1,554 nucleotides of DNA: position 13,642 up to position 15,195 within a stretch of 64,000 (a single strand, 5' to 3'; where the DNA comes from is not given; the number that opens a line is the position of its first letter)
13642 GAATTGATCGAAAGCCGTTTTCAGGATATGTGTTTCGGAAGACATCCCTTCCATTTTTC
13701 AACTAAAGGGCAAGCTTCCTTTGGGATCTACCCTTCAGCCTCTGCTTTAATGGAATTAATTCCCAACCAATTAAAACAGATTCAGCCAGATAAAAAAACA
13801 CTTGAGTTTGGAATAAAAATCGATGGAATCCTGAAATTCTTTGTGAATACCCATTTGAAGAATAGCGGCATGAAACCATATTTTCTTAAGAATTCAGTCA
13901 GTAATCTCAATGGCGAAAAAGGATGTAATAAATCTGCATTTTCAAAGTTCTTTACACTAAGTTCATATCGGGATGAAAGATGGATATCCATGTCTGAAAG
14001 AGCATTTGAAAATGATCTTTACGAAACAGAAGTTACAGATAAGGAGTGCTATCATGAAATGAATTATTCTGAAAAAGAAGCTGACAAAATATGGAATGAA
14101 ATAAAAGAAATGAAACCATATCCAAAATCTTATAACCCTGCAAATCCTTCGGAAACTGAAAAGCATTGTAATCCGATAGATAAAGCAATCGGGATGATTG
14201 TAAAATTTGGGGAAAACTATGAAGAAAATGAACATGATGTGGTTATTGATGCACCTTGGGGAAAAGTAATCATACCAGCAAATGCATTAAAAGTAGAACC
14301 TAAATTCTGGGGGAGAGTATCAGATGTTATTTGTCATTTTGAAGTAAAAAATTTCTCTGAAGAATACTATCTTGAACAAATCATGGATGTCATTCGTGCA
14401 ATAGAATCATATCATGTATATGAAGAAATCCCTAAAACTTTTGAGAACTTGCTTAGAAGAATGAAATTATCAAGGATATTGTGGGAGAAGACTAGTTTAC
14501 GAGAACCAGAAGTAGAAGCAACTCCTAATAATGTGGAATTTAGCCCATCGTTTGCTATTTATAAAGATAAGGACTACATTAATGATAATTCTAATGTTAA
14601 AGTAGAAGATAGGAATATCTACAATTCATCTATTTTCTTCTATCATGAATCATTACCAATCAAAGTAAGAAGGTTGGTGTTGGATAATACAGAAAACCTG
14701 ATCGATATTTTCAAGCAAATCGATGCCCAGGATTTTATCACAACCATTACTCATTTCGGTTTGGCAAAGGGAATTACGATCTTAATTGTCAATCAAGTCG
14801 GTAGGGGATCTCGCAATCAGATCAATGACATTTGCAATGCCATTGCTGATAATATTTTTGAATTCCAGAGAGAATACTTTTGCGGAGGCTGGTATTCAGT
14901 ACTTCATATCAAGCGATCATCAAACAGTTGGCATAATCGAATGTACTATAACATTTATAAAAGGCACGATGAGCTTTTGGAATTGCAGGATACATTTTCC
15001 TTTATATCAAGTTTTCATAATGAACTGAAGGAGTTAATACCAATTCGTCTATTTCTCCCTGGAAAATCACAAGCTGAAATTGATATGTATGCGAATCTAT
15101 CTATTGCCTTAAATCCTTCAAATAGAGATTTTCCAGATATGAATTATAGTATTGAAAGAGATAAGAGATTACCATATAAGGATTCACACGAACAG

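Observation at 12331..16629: Internal architecture of the 1432-aa protein: catalytic KaiC-like domain, degenerate second copy, Cys/His-rich tail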

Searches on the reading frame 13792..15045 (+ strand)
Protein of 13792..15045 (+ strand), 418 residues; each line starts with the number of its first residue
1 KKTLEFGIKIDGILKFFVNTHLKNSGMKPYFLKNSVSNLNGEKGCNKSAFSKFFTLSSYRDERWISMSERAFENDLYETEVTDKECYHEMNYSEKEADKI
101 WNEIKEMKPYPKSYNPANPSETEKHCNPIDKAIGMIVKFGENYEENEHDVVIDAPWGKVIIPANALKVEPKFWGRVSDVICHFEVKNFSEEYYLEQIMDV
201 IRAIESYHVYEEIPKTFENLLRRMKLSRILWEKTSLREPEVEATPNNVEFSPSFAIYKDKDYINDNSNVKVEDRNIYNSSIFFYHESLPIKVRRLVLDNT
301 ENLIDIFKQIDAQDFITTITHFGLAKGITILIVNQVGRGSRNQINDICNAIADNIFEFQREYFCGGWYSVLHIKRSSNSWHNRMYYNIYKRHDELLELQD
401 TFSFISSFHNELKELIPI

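Call 23: search_solved_structures(query=A4, max_evalue=10, show_alignments=3)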
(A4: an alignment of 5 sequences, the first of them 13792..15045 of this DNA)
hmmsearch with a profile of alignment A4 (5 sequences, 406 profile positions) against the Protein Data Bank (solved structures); distinct sequences matched with E-value up to 10: 31.
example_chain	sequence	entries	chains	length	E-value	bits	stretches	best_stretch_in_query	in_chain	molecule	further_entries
5jwq_A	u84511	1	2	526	0.0042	19.4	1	275-376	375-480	Circadian clock protein kinase KaiC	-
7s65_A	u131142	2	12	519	0.005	19.1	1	277-375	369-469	Circadian clock protein kinase KaiC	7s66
7dy1_A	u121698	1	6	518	0.0054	19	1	275-377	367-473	Circadian clock protein kinase KaiC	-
4o0m_A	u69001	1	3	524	0.0056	19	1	275-377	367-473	Circadian clock protein kinase KaiC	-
3jzm_A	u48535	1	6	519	0.0075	18.6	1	277-375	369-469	Circadian clock protein kinase kaiC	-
7x1y_A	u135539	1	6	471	0.0085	18.4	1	278-374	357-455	Circadian clock oscillator protein KaiC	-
7dye_A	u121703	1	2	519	0.0086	18.4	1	277-375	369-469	Circadian clock protein kinase KaiC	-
3k0f_A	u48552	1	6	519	0.009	18.3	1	277-375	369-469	Circadian clock protein kinase KaiC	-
8zn6_F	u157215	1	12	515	0.0091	18.3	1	276-373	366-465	KaiC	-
3k09_A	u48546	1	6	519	0.026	16.8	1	277-375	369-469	Circadian clock protein kinase kaiC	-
7wdc_A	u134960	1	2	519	0.034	16.4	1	277-375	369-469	Circadian clock protein kinase KaiC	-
1u9i_A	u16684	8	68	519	0.037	16.3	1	277-375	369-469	KaiC | Circadian clock protein kinase kaiC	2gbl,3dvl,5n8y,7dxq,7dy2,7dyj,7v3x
4dug_A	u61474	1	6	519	0.038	16.3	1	279-375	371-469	Circadian clock protein kinase kaiC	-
1tf7_A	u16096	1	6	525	0.038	16.3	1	277-375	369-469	KaiC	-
3k0a_A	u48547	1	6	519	0.038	16.2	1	277-375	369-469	Circadian clock protein kinase KaiC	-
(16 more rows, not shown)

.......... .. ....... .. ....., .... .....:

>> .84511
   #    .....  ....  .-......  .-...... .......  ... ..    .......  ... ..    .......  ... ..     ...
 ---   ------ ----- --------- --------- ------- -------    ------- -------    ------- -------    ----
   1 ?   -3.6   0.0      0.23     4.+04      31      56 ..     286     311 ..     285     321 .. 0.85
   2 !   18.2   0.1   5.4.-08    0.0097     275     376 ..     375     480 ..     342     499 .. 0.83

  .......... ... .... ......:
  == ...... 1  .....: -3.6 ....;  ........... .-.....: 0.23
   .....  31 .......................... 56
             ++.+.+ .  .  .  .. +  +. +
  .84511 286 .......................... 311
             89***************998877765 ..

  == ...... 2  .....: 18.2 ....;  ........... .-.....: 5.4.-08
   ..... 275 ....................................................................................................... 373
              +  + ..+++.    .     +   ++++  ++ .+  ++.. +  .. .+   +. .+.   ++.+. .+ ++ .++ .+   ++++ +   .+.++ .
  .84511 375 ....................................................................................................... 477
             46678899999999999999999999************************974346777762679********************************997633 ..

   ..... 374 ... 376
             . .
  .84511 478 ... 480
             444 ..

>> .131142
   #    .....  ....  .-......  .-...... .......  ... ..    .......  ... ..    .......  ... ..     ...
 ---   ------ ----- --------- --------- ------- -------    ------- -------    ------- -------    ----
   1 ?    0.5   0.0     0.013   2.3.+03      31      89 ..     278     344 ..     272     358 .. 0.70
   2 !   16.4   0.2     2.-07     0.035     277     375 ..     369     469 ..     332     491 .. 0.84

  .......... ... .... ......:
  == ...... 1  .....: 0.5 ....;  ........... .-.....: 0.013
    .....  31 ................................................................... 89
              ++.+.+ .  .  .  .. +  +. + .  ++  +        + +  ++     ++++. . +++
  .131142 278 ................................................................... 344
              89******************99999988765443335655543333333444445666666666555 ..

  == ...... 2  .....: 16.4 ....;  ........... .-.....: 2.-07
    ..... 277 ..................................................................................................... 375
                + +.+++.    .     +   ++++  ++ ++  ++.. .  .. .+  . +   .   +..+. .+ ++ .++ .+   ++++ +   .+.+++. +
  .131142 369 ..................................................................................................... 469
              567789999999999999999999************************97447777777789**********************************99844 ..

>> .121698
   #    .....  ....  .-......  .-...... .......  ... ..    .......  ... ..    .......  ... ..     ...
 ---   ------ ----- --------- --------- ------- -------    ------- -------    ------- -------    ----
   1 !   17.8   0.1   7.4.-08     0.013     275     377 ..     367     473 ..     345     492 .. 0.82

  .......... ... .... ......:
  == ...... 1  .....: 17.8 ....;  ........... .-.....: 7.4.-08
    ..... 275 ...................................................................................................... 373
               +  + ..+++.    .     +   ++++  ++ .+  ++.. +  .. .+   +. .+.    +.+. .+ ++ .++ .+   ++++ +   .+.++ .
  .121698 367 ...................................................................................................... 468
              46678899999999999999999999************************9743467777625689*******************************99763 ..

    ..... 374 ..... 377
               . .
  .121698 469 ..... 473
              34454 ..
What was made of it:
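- Closest known: Cyanobacterial clock protein KaiC. Same: Domain 2 keeps the KMRGSWH-like strand (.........) and aligns to the CII half (call 23).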

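Call 80: search_protein_families(library=pfam, proteins=[window:13792-15045:+], max_evalue=1)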
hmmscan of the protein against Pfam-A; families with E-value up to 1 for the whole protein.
window:13792-15045:+ (418 aa): 2 families
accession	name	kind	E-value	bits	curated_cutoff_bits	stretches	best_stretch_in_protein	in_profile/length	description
PF06745.19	ATPase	-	0.0012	18.7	26.6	1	288-365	116-194/231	KaiC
PF23864.1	DUF7222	-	0.22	12.2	27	1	174-221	29-75/108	Domain of unknown function (DUF7222)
